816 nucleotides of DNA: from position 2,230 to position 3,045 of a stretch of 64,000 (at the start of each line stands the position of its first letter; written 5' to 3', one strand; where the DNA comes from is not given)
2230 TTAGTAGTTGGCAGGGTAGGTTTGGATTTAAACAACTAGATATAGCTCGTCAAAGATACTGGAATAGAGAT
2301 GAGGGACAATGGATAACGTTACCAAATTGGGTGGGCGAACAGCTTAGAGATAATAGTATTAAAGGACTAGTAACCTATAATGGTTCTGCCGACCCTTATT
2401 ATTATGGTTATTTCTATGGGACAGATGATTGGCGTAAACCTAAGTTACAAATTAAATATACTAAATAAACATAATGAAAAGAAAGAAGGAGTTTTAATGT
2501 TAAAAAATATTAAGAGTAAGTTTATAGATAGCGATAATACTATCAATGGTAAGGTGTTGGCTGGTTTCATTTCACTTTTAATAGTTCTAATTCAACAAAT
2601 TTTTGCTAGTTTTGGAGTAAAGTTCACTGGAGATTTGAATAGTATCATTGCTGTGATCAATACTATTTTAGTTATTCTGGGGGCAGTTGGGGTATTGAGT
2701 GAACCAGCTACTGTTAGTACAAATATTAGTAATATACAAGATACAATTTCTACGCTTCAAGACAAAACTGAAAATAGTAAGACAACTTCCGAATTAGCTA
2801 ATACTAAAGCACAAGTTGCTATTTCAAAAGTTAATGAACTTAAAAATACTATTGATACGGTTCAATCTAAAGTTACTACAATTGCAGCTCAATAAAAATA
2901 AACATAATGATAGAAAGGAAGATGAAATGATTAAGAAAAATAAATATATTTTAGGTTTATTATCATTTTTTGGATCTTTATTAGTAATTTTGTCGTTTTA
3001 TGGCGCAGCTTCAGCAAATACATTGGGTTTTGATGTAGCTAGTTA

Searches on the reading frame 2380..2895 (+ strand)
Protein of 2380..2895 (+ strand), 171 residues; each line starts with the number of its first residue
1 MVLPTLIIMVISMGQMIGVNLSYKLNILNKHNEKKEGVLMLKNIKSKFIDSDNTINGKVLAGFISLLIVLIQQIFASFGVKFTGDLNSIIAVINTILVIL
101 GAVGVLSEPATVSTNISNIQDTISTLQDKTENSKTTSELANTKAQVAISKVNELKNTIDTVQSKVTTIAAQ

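Call 39: find_encoding_contigs(protein=window:2380-2895:+, flank=10000, max_places=1)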
Protein window:2380-2895:+ (171 aa): no gene with exactly this product is on record in the collection.
